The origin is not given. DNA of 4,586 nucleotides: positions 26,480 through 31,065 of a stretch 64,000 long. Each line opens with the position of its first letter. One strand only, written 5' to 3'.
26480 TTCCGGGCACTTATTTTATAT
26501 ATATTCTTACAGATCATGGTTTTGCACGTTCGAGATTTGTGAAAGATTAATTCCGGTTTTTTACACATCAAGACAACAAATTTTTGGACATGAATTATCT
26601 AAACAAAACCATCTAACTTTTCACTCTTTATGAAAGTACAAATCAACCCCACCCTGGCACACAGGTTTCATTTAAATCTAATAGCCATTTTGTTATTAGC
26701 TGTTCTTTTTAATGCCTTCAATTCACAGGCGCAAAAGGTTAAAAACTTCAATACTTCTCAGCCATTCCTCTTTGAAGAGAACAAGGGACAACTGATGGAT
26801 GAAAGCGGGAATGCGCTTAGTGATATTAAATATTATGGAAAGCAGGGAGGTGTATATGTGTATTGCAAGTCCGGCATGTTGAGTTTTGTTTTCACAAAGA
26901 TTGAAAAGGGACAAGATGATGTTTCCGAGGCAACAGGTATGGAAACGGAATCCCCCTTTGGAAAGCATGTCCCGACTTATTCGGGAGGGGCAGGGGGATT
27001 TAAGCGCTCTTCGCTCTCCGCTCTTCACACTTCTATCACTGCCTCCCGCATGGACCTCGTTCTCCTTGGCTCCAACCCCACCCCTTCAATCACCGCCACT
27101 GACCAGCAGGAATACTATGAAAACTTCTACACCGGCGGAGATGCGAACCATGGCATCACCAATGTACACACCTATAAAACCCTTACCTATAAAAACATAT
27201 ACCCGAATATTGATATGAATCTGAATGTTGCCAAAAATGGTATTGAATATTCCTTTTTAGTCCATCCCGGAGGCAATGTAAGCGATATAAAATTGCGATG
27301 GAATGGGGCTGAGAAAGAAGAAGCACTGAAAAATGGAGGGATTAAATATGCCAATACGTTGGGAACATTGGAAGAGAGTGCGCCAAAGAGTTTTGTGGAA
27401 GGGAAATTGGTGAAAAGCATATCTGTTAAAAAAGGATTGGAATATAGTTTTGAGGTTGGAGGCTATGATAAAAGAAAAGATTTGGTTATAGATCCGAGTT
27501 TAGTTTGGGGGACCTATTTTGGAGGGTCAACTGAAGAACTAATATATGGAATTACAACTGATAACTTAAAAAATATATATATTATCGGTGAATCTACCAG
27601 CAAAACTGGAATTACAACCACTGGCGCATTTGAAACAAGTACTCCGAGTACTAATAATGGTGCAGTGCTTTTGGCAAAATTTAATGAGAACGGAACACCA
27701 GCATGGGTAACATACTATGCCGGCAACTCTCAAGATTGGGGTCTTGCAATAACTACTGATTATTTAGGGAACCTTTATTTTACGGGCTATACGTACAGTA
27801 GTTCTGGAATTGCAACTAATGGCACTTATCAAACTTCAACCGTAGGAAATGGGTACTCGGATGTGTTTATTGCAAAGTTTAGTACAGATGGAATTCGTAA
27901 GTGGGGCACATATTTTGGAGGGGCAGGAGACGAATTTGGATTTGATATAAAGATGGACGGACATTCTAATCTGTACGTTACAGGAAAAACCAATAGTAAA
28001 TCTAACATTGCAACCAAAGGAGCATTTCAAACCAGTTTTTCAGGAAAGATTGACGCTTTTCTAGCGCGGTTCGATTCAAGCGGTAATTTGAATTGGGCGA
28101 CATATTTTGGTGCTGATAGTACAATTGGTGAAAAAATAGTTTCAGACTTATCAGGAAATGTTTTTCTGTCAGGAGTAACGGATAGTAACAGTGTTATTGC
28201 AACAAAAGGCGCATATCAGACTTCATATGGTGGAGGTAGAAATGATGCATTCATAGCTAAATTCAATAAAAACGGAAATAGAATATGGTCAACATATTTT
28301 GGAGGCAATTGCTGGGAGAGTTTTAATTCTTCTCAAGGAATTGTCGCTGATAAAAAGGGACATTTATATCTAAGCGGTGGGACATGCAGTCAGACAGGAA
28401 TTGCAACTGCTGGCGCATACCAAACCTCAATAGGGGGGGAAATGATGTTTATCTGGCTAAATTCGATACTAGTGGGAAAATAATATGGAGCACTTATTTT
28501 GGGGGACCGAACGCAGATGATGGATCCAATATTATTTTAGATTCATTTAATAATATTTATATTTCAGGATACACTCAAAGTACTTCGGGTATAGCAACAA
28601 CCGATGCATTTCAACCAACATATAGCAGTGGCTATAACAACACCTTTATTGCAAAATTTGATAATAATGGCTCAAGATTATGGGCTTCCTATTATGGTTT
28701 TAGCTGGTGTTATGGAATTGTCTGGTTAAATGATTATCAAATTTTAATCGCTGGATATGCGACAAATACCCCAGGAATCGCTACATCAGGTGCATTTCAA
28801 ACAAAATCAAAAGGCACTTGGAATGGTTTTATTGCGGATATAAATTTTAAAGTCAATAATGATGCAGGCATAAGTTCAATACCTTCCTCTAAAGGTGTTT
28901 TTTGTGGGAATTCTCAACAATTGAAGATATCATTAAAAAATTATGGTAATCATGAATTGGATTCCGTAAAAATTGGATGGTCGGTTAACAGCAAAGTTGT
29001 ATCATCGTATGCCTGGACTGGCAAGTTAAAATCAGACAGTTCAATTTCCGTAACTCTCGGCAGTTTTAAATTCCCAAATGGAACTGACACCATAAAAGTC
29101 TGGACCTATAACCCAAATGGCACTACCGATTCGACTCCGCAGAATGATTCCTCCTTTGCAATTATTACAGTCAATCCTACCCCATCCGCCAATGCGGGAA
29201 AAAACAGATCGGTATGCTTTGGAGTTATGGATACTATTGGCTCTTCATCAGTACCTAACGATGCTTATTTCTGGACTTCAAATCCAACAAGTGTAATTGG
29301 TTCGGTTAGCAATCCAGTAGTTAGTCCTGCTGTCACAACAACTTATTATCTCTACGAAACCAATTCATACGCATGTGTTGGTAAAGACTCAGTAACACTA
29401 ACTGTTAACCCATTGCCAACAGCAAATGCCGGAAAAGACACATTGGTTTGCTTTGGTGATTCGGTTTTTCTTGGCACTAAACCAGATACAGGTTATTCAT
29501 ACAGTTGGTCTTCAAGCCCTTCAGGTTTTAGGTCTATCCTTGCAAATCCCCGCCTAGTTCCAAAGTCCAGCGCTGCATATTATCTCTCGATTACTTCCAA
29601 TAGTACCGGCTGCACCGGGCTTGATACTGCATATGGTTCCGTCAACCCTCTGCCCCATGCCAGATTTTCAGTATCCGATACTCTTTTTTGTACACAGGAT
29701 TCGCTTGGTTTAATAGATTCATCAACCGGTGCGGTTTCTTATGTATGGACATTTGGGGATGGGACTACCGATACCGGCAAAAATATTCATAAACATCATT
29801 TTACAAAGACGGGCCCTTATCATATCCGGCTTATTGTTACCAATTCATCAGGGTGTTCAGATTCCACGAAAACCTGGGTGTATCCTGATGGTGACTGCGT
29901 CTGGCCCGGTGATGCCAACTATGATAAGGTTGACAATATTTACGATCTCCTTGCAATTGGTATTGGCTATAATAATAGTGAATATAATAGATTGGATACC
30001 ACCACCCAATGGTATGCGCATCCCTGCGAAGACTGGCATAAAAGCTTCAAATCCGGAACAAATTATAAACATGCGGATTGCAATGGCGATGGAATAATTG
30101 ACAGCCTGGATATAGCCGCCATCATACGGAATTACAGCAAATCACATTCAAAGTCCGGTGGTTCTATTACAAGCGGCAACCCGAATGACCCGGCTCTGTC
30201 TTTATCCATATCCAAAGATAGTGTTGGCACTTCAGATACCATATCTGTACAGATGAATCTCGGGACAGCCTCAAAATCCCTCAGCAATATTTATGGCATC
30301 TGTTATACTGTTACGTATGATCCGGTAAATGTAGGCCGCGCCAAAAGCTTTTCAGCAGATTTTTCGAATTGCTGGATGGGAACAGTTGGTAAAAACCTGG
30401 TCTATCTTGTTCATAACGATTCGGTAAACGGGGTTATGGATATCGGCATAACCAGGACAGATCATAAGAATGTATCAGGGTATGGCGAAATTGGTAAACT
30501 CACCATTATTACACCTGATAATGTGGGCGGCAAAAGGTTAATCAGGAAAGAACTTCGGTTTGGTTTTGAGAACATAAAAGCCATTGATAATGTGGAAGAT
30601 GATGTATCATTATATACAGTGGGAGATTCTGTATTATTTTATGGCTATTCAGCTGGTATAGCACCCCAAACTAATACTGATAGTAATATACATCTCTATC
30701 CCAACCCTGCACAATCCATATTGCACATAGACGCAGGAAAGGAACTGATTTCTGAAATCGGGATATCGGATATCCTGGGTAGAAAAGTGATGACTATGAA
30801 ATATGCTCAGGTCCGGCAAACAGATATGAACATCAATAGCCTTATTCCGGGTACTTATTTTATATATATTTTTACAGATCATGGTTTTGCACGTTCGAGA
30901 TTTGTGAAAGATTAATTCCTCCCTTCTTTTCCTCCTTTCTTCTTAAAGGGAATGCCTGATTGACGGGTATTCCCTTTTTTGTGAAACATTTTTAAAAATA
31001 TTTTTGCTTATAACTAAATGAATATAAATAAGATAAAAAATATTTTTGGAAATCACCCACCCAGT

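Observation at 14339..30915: Divergent gene pair duplicated as a unit: unknown all-alpha TPR-like cytoplasmic protein + giant T9SS beta-propeller surface protein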

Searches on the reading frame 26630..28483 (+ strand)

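Call 6: search_protein_families(library=pfam, proteins=[window:26630-28483:+], max_evalue=0.01)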
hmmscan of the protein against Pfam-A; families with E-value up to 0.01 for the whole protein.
window:26630-28483:+ (617 aa): 3 families
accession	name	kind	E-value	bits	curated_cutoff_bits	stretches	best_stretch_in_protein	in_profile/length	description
PF25778.1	DUF7948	-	6.6e-46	157.5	27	1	48-289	1-213/214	Domain of unknown function (DUF7948)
PF06739.17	SBBP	-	3.6e-18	65.7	20.5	4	292-324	1-34/38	Beta-propeller repeat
PF17164.10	DUF5122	-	0.0028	18.3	27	0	530-550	12-31/36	Domain of unknown function (DUF5122) beta-propeller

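Call 7: search_protein_families(library=ncbifam, proteins=[window:26630-28483:+], max_evalue=0.01)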
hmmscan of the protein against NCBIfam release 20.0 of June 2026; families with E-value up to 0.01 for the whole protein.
window:26630-28483:+ (617 aa): 1 family
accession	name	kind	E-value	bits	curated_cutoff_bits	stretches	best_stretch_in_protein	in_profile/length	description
NF047494.1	Lepto_SBBP_lipo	equivalog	1e-26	93.7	400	2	476-588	340-448/466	SBBP repeat beta-propeller lipoprotein, LipL53 family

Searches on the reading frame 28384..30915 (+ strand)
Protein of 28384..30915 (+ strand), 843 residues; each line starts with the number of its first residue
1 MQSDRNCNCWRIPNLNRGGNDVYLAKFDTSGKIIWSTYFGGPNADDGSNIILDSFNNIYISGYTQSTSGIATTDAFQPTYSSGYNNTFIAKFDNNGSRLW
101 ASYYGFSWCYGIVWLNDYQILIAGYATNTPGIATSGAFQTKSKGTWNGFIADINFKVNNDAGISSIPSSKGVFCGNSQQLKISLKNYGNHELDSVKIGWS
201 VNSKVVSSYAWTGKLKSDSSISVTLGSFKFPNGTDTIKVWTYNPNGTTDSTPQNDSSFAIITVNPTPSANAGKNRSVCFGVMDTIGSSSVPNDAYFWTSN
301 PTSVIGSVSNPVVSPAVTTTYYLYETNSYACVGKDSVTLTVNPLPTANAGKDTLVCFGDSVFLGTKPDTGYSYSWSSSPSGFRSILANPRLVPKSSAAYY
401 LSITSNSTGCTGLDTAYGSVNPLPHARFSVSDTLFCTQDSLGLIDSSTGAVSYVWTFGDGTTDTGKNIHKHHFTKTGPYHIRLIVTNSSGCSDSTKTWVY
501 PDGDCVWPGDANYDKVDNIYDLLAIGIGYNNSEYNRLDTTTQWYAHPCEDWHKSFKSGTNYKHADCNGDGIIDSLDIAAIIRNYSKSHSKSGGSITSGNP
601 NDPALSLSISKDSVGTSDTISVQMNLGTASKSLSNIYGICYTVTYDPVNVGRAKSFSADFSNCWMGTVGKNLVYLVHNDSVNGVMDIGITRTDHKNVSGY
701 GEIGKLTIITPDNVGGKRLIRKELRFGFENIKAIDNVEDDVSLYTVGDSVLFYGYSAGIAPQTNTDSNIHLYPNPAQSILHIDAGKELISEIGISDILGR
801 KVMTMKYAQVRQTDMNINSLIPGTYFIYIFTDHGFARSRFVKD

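Call 6: search_protein_families(library=pfam, proteins=[window:28384-30915:+], max_evalue=0.01)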
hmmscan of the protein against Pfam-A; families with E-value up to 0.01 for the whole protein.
window:28384-30915:+ (843 aa): 6 families
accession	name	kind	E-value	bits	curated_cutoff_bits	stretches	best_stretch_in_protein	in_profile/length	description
PF18911.6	PKD_4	-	5.1e-15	55.7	27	1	444-497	28-80/85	PKD domain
PF18962.6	Por_Secre_tail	-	1.1e-09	38.9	27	1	771-833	1-66/75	Secretion system C-terminal sorting domain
PF06739.17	SBBP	-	2.4e-08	34.2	20.5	1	34-67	1-35/38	Beta-propeller repeat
PF00801.26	PKD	-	6.1e-08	33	23.5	1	440-497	16-77/80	PKD domain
PF19081.6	Ig_7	-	4e-06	27.5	27.3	1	351-411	8-71/84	Ig-like domain CHU_C associated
PF00404.24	Dockerin_1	-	0.00022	21.8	22.9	1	509-582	2-54/57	Dockerin type I domain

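Call 7: search_protein_families(library=ncbifam, proteins=[window:28384-30915:+], max_evalue=0.01)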
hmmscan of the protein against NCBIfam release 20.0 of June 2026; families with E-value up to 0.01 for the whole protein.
window:28384-30915:+ (843 aa): 2 families
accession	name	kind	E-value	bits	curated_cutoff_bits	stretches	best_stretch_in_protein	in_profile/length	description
TIGR04183.1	Por_Secre_tail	domain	7e-10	38.7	23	1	771-842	1-71/72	T9SS type A sorting domain-containing protein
NF038113.1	T9SSA_dep_M36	equivalog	4.2e-07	28.5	885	1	738-832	765-858/869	T9SS-dependent M36 family metallopeptidase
